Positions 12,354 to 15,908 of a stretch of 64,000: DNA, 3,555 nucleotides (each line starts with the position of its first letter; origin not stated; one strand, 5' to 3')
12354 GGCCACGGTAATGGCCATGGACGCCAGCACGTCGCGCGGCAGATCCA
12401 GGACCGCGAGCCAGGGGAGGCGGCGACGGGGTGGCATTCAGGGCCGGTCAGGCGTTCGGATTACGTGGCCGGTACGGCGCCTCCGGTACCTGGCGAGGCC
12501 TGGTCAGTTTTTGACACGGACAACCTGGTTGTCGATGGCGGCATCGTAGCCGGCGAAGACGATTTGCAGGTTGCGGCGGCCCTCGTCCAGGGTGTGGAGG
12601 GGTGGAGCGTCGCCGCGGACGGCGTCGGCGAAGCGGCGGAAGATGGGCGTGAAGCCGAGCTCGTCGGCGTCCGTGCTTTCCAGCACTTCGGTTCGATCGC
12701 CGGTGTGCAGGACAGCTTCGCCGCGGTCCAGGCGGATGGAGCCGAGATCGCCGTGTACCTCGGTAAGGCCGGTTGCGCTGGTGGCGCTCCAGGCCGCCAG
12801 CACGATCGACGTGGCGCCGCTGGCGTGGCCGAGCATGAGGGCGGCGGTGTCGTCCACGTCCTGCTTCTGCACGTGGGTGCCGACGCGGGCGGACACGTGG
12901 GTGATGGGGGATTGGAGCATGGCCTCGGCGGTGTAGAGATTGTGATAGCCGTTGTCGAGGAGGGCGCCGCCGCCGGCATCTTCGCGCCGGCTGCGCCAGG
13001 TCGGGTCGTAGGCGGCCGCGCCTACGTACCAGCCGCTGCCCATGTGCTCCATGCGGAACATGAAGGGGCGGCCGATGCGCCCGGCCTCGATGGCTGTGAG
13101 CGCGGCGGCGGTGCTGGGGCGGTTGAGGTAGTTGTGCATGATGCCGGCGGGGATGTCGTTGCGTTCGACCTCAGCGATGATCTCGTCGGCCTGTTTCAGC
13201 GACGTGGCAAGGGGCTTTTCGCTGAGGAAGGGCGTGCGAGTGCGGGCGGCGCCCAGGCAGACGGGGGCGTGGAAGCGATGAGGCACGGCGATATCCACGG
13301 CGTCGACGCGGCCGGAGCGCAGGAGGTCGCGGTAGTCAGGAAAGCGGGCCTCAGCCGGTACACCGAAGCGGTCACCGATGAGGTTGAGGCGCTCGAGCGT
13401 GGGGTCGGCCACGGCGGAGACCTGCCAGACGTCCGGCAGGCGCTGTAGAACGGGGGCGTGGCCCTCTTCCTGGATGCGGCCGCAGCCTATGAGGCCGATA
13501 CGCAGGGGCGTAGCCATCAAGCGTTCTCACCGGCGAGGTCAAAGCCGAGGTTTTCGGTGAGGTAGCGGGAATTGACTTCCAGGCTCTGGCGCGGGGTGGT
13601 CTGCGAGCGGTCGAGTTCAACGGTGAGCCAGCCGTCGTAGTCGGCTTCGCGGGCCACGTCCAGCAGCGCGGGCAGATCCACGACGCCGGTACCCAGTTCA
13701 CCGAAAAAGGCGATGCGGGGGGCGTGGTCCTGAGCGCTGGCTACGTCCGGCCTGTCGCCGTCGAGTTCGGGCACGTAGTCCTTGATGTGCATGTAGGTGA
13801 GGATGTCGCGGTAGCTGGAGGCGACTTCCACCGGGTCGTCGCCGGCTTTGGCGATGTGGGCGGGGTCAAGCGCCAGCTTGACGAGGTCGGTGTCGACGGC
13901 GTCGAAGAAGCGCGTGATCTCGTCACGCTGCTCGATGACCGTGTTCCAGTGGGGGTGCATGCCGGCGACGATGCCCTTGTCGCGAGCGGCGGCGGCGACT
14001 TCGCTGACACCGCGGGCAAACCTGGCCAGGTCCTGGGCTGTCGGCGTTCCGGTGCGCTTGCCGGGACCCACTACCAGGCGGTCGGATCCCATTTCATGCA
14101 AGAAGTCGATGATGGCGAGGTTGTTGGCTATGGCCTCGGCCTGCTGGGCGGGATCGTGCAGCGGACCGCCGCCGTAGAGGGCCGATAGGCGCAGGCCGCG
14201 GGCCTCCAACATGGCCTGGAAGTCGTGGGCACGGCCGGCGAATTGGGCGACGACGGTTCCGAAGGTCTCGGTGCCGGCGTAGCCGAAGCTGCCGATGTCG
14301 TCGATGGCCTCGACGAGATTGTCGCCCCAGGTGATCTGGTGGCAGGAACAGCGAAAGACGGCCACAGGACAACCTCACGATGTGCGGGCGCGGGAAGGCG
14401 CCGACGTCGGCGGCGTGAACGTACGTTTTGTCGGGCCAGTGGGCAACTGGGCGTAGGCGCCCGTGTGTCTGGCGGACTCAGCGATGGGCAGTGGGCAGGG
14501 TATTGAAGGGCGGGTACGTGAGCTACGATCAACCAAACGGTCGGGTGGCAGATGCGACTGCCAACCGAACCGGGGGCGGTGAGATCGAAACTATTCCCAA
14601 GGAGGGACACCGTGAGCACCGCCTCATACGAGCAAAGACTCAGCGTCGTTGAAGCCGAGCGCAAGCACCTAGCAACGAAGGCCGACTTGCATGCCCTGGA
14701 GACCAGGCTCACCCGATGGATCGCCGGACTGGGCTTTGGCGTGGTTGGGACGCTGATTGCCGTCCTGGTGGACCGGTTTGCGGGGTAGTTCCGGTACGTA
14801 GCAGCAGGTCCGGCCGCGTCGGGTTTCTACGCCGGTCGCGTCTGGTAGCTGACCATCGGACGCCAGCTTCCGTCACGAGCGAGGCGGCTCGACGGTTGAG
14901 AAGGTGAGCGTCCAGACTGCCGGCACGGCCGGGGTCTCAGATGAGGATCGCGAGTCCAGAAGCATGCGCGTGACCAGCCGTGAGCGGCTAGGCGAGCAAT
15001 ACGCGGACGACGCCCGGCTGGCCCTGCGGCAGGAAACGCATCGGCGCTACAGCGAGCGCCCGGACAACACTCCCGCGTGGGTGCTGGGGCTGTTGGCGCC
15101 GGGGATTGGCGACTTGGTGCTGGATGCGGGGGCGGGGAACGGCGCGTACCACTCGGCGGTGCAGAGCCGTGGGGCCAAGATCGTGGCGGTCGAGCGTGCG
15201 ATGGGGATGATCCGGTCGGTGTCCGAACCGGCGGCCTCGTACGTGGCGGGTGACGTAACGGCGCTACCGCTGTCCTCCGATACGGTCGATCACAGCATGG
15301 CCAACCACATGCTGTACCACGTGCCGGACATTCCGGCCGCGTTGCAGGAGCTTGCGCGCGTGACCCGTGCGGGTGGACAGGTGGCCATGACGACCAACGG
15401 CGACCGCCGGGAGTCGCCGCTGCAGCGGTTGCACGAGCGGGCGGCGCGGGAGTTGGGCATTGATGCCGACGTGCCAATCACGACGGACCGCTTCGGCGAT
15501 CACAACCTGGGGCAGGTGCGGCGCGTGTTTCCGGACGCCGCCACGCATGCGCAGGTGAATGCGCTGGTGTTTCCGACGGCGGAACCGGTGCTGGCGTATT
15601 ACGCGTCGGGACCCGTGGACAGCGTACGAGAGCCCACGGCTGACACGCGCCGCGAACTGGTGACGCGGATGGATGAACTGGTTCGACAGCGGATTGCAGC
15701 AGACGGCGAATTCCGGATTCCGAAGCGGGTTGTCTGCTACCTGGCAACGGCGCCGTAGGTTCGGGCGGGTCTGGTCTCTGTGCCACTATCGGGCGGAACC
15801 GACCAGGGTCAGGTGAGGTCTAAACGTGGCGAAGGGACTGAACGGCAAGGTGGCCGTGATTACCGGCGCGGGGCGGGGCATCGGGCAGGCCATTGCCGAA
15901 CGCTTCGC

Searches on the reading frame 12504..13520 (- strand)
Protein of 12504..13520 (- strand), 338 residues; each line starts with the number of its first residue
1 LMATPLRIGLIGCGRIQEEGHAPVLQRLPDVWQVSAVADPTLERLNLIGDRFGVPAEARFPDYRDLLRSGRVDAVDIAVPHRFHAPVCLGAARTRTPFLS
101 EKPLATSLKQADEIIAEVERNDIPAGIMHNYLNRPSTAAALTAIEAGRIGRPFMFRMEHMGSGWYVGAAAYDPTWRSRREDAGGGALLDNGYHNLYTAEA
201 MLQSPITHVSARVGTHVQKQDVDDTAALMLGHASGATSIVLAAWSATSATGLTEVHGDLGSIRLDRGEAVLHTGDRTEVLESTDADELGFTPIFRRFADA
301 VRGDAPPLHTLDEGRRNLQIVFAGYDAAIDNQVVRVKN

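Call 59: search_protein_families(library=pfam, proteins=[window:12504-13520:-])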
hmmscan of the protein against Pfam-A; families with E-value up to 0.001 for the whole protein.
window:12504-13520:- (338 aa): 3 families
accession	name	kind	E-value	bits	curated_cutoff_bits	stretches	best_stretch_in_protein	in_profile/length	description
PF22725.1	GFO_IDH_MocA_C3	-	5e-24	85.1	27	1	140-263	4-124/124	GFO/IDH/MocA C-terminal domain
PF01408.29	GFO_IDH_MocA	-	5.8e-19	69.4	24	1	6-122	1-113/120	Oxidoreductase family, NAD-binding Rossmann fold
PF02894.22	GFO_IDH_MocA_C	-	3.3e-14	53.6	22.9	1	143-334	3-216/218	Oxidoreductase family, C-terminal alpha/beta domain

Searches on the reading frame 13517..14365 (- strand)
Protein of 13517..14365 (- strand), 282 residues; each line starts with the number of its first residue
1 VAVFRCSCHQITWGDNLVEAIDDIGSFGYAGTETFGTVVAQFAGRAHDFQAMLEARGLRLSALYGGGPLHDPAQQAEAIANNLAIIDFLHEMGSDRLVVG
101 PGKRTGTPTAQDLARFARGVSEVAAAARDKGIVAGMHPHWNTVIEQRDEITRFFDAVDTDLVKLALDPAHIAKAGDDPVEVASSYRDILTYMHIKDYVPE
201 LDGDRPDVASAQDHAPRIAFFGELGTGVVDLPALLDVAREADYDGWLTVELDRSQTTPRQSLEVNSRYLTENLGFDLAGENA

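Call 59: search_protein_families(library=pfam, proteins=[window:13517-14365:-])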
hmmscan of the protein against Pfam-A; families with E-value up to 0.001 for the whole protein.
window:13517-14365:- (282 aa): 1 family
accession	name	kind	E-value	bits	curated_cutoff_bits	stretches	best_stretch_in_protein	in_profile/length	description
PF01261.30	AP_endonuc_2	-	5.7e-34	118.4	31.1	1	26-260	6-237/249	Xylose isomerase-like TIM barrel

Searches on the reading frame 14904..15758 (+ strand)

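Call 59: search_protein_families(library=pfam, proteins=[window:14904-15758:+])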
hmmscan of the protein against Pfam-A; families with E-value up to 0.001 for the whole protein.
window:14904-15758:+ (284 aa): 6 families
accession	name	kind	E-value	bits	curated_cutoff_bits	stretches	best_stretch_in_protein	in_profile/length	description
PF08241.18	Methyltransf_11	-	9.9e-17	61.8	21.2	1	73-161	1-94/95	Methyltransferase domain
PF13649.12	Methyltransf_25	-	1.3e-12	48.7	27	1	72-158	1-97/97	Methyltransferase domain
PF13489.12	Methyltransf_23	-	1.3e-07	31.9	27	1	71-166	25-120/164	Methyltransferase domain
PF13847.12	Methyltransf_31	-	2.6e-07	30.8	27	1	72-170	7-117/145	Methyltransferase domain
PF08242.18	Methyltransf_12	-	4.2e-05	24.6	30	1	73-159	1-97/98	Methyltransferase domain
PF01209.24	Ubie_methyltran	-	0.00025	20.9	20.1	1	110-162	99-151/233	ubiE/COQ5 methyltransferase family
